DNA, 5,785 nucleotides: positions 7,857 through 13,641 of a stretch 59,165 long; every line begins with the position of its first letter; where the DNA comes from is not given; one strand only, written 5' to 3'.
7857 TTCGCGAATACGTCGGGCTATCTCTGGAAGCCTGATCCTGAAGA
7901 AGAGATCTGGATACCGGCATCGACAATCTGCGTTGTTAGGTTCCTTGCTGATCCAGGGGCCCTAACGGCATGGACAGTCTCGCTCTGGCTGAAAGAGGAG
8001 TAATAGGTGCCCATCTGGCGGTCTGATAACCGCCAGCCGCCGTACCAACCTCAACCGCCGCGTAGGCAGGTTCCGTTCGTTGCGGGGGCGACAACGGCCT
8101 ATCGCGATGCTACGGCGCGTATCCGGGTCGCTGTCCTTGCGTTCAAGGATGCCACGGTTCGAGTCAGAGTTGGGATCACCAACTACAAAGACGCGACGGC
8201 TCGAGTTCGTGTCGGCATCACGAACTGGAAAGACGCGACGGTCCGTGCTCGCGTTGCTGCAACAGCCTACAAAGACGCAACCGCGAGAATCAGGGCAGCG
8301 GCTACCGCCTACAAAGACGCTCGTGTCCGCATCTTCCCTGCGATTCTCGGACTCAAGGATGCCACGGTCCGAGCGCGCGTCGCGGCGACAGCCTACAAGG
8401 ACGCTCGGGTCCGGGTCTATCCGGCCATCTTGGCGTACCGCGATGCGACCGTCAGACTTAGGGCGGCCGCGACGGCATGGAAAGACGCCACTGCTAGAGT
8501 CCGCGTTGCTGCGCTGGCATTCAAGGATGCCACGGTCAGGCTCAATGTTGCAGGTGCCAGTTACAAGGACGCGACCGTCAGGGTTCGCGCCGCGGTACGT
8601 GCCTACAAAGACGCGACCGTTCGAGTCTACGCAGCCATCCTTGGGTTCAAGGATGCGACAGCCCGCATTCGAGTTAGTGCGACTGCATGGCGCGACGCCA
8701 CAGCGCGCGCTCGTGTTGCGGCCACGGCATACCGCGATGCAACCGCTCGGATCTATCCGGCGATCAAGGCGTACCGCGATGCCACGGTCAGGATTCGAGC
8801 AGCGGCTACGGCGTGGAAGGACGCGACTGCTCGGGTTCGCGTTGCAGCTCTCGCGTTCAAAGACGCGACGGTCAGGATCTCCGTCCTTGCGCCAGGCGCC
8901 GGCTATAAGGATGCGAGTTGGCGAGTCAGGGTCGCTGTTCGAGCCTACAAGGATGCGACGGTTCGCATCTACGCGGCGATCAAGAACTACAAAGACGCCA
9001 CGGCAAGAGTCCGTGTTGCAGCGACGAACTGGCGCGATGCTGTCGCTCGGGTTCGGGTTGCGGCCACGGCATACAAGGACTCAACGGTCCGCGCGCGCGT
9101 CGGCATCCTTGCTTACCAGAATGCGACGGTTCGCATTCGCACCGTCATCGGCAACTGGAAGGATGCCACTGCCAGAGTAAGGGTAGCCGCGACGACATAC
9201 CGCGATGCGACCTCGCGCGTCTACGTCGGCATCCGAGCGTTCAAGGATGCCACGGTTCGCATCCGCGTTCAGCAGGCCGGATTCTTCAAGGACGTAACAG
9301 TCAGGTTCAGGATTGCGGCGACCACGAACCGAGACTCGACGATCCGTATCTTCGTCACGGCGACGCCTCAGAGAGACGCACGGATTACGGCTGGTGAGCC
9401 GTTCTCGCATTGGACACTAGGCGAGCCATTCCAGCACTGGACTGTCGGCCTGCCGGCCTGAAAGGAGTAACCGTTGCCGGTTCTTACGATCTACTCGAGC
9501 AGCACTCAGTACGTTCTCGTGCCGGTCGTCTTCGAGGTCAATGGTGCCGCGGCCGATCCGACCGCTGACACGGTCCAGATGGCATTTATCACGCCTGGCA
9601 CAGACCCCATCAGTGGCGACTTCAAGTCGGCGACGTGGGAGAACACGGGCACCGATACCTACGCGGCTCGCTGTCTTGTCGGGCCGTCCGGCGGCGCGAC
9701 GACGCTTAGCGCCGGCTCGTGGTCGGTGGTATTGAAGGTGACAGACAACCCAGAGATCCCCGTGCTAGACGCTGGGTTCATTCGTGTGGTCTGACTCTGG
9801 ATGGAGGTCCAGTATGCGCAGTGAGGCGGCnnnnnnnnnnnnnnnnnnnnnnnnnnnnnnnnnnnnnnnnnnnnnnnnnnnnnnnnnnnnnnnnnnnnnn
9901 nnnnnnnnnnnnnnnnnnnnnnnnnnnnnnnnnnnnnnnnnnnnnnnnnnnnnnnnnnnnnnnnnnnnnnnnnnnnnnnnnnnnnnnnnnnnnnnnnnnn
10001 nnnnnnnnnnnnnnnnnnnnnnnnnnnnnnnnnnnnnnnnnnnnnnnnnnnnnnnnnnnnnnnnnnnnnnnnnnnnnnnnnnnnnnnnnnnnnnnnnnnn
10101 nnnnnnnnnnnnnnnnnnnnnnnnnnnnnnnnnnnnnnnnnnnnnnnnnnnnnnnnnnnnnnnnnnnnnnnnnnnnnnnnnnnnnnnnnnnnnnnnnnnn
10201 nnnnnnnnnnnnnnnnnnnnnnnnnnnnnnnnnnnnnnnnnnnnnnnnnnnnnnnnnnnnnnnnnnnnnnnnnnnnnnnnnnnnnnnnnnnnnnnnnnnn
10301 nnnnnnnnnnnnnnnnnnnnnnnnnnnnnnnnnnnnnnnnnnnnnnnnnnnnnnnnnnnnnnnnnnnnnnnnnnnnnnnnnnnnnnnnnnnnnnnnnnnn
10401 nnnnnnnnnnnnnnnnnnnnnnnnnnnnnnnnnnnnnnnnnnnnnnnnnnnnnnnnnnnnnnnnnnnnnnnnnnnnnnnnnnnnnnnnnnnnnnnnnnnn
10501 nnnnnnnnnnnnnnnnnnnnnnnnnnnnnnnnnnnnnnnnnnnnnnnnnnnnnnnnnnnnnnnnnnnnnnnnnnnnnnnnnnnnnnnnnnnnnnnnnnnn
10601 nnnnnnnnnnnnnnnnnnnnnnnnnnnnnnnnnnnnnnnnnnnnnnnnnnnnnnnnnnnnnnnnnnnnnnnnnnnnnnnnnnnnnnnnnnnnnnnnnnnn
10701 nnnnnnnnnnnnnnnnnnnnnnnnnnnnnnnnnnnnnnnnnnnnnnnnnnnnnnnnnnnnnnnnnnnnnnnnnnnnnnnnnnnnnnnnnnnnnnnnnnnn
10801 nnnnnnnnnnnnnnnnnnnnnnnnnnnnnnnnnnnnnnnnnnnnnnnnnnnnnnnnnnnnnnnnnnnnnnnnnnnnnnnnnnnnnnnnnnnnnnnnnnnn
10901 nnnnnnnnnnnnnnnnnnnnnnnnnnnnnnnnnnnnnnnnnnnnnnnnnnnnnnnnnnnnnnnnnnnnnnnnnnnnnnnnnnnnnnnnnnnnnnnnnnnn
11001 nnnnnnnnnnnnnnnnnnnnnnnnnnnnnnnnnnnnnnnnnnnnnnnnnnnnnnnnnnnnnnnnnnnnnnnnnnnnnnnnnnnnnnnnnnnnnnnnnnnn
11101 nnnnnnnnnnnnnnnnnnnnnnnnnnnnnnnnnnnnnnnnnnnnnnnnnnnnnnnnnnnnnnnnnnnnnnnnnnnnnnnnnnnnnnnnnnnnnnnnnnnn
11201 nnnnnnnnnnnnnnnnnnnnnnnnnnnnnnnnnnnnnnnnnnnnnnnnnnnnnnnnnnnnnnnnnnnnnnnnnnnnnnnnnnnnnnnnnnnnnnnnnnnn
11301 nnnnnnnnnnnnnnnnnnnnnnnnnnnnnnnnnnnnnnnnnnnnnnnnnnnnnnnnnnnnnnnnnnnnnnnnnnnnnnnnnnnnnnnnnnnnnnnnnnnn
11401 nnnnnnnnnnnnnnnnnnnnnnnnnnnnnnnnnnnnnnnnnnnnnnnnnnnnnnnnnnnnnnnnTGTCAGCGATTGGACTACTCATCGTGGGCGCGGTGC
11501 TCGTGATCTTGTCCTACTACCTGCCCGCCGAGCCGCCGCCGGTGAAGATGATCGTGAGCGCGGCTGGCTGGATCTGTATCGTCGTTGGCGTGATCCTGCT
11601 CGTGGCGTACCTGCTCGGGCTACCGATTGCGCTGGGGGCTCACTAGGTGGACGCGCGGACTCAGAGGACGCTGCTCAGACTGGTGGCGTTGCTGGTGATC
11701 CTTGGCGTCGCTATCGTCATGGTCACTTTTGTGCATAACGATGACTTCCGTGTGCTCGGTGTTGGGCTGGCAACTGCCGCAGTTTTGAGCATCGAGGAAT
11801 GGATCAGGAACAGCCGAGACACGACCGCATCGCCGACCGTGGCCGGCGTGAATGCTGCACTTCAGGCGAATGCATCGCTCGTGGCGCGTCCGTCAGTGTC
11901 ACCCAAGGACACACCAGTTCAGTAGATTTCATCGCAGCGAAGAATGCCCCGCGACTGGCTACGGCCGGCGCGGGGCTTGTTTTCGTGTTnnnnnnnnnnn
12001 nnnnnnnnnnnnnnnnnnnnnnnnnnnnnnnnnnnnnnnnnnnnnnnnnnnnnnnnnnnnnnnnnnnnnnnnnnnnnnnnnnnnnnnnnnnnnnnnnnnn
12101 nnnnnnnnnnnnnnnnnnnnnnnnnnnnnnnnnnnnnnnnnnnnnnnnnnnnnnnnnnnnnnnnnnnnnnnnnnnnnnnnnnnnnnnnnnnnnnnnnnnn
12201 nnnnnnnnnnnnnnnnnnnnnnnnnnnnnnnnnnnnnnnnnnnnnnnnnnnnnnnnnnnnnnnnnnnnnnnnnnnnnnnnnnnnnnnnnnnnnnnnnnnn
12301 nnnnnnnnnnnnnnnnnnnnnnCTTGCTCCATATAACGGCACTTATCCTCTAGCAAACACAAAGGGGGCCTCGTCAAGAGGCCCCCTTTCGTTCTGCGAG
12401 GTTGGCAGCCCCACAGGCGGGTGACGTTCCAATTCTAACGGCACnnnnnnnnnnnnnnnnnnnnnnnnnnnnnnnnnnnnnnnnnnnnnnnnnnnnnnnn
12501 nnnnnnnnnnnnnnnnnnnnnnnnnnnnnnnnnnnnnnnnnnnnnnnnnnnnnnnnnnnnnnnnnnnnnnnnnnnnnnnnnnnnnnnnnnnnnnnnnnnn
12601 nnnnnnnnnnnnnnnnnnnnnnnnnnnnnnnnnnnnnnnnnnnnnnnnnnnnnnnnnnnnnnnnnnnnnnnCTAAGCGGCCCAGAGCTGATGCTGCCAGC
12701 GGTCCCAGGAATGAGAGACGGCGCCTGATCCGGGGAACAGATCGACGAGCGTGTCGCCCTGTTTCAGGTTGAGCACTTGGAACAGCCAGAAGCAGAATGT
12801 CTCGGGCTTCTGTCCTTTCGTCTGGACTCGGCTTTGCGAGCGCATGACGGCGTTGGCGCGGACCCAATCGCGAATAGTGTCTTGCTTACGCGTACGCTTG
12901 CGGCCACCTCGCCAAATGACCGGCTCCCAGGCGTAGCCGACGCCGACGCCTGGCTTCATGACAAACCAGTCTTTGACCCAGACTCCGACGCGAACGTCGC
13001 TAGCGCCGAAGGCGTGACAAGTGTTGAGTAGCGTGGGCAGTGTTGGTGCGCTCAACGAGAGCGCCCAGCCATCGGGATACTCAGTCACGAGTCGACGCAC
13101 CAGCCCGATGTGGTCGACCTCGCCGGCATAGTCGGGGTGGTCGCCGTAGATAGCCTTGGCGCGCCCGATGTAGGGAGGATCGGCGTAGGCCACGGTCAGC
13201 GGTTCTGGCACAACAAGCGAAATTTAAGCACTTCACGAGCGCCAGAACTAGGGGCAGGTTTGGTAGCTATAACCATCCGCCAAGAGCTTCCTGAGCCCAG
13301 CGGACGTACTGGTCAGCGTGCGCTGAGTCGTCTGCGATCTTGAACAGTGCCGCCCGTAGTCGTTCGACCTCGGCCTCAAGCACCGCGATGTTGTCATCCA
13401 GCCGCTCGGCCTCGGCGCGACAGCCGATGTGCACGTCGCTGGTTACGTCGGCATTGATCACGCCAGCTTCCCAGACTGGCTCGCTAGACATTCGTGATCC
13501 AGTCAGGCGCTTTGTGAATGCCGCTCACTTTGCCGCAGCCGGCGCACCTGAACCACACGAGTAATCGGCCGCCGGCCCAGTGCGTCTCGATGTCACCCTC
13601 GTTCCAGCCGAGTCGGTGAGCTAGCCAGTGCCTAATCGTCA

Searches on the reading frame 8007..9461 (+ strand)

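Call 6: search_protein_families(library=phrogs, proteins=[window:8007-9461:+], max_evalue=0.001)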
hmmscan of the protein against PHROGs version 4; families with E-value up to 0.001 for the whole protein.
window:8007-9461:+ (484 aa): 2 families
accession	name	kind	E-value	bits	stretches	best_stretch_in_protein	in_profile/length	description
phrog_18078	-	unknown function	0.00013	23.3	0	141-200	20-79/102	-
phrog_17761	-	unknown function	0.00077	20.4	0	55-84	100-129/141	-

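Call 26: search_protein_families(library=pfam, proteins=[window:8007-9461:+], max_evalue=0.01)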
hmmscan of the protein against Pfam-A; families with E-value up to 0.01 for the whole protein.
window:8007-9461:+ (484 aa): 4 families
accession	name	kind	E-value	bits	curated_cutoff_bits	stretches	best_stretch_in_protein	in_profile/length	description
PF15796.10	KELK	-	1.3e-06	29.2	27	0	60-96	23-59/80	KELK-motif containing domain of MRCK Ser/Thr protein kinase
PF08655.15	DASH_Ask1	-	3.8e-05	23.9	20.7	0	242-272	23-53/64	DASH complex subunit Ask1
PF00207.28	A2M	-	0.00081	19.6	21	0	352-394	49-91/92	Alpha-2-macroglobulin family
PF00703.27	Glyco_hydro_2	-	0.0021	19.2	23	0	47-88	16-57/109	Glycosyl hydrolases family 2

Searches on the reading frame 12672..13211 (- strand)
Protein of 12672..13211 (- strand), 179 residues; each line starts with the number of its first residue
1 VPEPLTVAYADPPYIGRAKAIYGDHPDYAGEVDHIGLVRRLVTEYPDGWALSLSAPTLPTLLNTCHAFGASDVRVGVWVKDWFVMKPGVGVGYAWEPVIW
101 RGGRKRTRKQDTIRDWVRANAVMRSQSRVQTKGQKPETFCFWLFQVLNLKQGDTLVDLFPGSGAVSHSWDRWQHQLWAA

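Call 3: search_protein_families(library=pfam, proteins=[window:12672-13211:-], max_evalue=0.1)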
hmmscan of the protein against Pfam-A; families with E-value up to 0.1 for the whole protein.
window:12672-13211:- (179 aa): 1 family
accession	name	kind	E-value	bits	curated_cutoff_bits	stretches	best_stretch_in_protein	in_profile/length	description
PF02086.21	MethyltransfD12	-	0.0014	18.9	22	0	143-169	12-38/253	D12 class N6 adenine-specific DNA methyltransferase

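Call 4: search_protein_families(library=ncbifam, proteins=[window:12672-13211:-], max_evalue=0.1)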
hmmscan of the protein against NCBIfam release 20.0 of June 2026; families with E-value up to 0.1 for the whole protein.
window:12672-13211:- (179 aa): 0 families

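Call 7: search_protein_families(library=phrogs, proteins=[window:12672-13211:-], max_evalue=0.01)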
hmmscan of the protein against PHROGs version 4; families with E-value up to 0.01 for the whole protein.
window:12672-13211:- (179 aa): 1 family
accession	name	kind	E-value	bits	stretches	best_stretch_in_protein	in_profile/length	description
phrog_56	-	other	0.00071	19.9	0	143-171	78-106/647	DNA methyltransferase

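Call 36: search_protein_families(library=padloc, proteins=[window:12672-13211:-], max_evalue=0.01)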
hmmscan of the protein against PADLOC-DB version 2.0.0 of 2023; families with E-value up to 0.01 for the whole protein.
window:12672-13211:- (179 aa): 0 families

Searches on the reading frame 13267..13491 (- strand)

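Call 53: search_protein_families(library=phrogs, proteins=[window:13267-13491:-], max_evalue=0.001)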
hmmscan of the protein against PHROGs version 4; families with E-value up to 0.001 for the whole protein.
window:13267-13491:- (74 aa): 0 families

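Call 80: search_protein_families(library=pfam, proteins=[window:13267-13491:-], max_evalue=0.05)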
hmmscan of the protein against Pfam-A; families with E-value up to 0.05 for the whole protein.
window:13267-13491:- (74 aa): 2 families
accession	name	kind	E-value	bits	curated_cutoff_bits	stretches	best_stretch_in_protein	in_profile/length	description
PF06698.16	DUF1192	-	0.0063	17.1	25.5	1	30-53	24-47/58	Protein of unknown function (DUF1192)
PF16326.10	ABC_tran_CTD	-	0.05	14.3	32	0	26-53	8-35/69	ABC transporter C-terminal domain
